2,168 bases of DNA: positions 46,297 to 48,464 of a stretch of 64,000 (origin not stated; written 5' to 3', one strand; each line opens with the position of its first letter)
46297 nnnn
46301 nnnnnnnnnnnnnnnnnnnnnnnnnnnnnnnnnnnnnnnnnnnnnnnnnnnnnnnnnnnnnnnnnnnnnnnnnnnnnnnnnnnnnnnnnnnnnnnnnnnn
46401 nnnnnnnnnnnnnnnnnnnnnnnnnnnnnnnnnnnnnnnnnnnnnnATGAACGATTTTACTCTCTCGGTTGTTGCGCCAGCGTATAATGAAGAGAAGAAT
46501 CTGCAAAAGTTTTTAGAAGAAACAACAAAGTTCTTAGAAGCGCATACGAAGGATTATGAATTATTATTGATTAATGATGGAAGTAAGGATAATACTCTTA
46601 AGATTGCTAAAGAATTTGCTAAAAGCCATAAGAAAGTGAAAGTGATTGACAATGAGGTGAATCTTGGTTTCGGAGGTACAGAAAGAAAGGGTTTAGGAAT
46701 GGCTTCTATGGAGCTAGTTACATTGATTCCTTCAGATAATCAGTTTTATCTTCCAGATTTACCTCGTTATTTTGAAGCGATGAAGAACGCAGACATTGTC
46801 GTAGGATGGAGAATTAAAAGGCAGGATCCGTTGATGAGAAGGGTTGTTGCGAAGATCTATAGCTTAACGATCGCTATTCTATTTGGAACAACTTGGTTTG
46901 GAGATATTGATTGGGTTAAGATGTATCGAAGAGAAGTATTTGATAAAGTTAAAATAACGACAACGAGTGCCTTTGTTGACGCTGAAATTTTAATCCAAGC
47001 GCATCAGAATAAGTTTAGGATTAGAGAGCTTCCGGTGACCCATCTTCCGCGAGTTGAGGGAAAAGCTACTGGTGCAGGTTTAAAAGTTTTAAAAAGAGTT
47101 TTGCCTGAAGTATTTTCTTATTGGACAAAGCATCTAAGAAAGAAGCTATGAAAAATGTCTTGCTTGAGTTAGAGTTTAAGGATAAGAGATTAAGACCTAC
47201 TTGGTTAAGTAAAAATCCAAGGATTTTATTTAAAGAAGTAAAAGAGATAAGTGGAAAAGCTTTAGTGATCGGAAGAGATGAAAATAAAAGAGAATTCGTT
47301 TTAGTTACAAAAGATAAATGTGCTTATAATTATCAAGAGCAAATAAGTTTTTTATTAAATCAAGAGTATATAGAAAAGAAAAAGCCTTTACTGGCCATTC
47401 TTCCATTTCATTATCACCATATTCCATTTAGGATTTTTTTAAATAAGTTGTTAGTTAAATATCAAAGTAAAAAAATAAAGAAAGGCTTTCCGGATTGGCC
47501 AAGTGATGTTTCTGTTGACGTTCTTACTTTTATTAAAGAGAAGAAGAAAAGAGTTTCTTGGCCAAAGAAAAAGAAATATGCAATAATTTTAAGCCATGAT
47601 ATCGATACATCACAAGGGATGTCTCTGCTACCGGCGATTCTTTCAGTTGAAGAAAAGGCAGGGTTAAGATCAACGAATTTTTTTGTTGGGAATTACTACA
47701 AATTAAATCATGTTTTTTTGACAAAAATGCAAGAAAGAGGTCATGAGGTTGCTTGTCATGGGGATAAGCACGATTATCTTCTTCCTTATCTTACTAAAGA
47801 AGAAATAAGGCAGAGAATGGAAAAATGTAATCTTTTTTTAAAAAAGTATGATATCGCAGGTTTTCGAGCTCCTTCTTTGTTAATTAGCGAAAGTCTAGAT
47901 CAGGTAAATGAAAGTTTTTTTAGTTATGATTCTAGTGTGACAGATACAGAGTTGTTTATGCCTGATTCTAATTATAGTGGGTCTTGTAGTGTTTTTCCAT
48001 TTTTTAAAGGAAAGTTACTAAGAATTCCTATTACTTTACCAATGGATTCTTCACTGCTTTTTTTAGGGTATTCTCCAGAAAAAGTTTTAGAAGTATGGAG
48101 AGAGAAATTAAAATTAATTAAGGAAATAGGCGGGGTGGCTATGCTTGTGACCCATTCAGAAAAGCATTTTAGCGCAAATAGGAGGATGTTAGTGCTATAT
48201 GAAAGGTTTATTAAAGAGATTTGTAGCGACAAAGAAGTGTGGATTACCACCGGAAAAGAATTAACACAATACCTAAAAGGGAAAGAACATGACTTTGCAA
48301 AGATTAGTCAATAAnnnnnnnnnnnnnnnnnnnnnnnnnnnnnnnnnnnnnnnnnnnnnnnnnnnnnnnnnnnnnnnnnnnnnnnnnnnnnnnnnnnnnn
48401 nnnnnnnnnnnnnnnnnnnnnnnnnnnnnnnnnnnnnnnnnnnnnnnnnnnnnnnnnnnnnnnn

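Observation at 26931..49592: Five class-I SAM methyltransferases (plus two B12-rSAM candidates) in the glyco island predict a heavily methylated glycan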

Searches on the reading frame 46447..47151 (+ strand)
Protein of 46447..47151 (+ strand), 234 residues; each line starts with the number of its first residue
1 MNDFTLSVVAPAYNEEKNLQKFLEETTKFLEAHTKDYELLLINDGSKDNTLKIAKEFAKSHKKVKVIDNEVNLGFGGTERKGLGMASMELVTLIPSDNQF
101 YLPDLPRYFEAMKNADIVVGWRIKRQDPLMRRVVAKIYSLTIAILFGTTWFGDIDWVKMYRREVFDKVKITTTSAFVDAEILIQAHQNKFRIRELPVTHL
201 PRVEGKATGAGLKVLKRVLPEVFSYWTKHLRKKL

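Call 11: search_protein_families(library=pfam, proteins=[window:46447-47151:+], max_evalue=0.001)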
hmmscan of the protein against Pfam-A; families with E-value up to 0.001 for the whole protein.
window:46447-47151:+ (234 aa): 3 families
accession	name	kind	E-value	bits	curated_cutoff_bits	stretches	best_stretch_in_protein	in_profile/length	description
PF00535.33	Glycos_transf_2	-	5.5e-26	91.9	23.3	1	7-168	1-167/168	Glycosyl transferase family 2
PF13641.12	Glyco_tranf_2_3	-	9.9e-06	26.2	27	1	6-98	3-97/230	Glycosyltransferase like family 2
PF10111.15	Glyco_tranf_2_2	-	8.9e-05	22.5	27.3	1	7-98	1-92/276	Glycosyltransferase like family 2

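Call 62: search_solved_structures(query=window:46447-47151:+, max_evalue=0.00001)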
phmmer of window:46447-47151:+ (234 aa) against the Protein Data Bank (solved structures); distinct sequences matched with E-value up to 0.00001: 13.
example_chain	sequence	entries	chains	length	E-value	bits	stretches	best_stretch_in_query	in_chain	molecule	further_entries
9bhc_C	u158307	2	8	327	7.8e-16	61.5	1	6-215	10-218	Undecaprenyl-phosphate 4-deoxy-4-formamido-L-arabinose transferase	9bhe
8vxh_A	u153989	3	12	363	1.1e-15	61.1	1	6-215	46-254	Undecaprenyl-phosphate 4-deoxy-4-formamido-L-arabinose transferase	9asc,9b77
9hwj_A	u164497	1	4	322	1.6e-15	60.5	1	6-216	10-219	Undecaprenyl-phosphate 4-deoxy-4-formamido-L-arabinose transferase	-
5hea_A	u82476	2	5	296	1.1e-11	48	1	5-108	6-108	Putative glycosyltransferase (GalT1)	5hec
5mlz_A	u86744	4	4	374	4.9e-11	45.8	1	5-212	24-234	Dolichol monophosphate mannose synthase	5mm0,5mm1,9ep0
5eke_A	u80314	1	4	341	8.2e-10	41.8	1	5-140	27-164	Uncharacterized glycosyltransferase sll0501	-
5ekp_C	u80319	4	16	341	8.5e-10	41.8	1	5-140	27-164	Uncharacterized glycosyltransferase sll0501 | Glycosyltransferase sll0501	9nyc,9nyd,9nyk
9nye_A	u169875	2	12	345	8.7e-10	41.7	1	5-140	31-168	Glycosyltransferase sll0501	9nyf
2z87_A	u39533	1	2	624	6.7e-09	38.9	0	6-97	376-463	Chondroitin synthase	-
2z86_A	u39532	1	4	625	6.7e-09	38.9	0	6-97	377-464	Chondroitin synthase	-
3bcv_A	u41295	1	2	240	1.9e-08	37.4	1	6-99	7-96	Putative glycosyltransferase protein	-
6p61_A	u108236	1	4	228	3.6e-08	36.5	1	5-118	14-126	Glycosyltransferase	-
6h1j_A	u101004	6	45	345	3.9e-07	33.1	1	6-173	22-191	Probable ss-1,3-N-acetylglucosaminyltransferase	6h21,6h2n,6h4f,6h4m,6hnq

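Call 63: search_protein_families(library=ncbifam, proteins=[window:46447-47151:+], max_evalue=1e-8)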
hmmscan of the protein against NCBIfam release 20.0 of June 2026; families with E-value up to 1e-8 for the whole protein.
window:46447-47151:+ (234 aa): 8 families
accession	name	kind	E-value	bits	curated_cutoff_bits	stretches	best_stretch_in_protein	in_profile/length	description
NF007986.1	PRK10714.1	equivalog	3.7e-19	68.9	529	1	6-215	8-216/316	undecaprenyl-phosphate 4-deoxy-4-formamido-L-arabinose transferase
NF047588.1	GlcsyltransPgfSStrep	equivalog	3.2e-16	59.4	500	1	5-139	2-138/308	glycosyltransferase PgfS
NF007482.0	PRK10073.1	equivalog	3.2e-15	56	423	1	5-115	7-113/334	glycosyltransferase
NF041391.1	DPhHxTase_Halo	equivalog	3.6e-14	52.2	375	1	12-203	3-187/213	dolichyl-phosphate hexose transferase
TIGR03937.1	PgaC_IcaA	equivalog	4.9e-14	52.1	422.3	1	6-97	47-135/407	poly-beta-1,6-N-acetyl-D-glucosamine synthase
NF047683.1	TeichurnBiosyTuaG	equivalog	5.2e-10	39.4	400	1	5-118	7-117/252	teichuronic acid biosynthesis protein TuaG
TIGR04283.1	glyco_like_mftF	equivalog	1.9e-09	37.4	182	1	6-175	1-158/221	TIGR04283 family arsenosugar biosynthesis glycosyltransferase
NF058614.1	PPMAGASynPpgS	equivalog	1.9e-09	37.3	370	1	8-201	4-198/226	polyprenyl-phospho-N-acetylgalactosaminyl synthase PpgS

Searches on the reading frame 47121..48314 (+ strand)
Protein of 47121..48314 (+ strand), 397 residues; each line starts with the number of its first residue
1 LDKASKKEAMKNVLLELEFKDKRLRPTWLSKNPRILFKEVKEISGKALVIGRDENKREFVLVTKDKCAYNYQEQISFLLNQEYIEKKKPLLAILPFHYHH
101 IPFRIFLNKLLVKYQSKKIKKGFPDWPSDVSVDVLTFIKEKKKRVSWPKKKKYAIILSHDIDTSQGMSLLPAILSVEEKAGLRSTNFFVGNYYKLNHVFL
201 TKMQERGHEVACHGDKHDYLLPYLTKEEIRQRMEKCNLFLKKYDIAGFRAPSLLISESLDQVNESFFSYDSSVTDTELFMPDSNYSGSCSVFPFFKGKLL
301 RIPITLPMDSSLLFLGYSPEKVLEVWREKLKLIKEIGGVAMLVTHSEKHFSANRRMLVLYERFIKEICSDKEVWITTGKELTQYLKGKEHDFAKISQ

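Call 11: search_protein_families(library=pfam, proteins=[window:47121-48314:+], max_evalue=0.001)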
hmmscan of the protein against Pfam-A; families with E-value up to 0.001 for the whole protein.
window:47121-48314:+ (397 aa): 1 family
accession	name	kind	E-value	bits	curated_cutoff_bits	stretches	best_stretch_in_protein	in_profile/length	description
PF01522.26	Polysacc_deac_1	-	5.5e-11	42.9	23.1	1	154-262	8-115/124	Polysaccharide deacetylase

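Call 61: search_solved_structures(query=window:47121-48314:+, max_evalue=0.01)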
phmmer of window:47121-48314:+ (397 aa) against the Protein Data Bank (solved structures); distinct sequences matched with E-value up to 0.01: 5.
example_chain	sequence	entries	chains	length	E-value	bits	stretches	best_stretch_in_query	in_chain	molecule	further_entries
3rxz_A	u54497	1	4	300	2.2e-10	43.3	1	170-387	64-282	Polysaccharide deacetylase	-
6hm9_A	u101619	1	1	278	8.2e-05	24.9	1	159-259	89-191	Putative polysaccharide deacetylase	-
6hpa_A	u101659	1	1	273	0.00019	23.7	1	159-241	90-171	Putative polysaccharide deacetylase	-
7bkf_A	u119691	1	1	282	0.00083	21.6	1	160-241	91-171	Putative polysaccharide deacetylase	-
7ax7_A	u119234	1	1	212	0.0049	19.1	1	169-276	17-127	Endo-1,4-beta-xylanase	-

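Call 63: search_protein_families(library=ncbifam, proteins=[window:47121-48314:+], max_evalue=1e-8)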
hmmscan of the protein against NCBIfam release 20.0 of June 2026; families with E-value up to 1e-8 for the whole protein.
window:47121-48314:+ (397 aa): 1 family
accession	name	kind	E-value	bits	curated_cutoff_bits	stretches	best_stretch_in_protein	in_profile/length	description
TIGR03006.1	pepcterm_polyde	equivalog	2e-09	37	276.2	1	172-276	38-148/272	XrtA system polysaccharide deacetylase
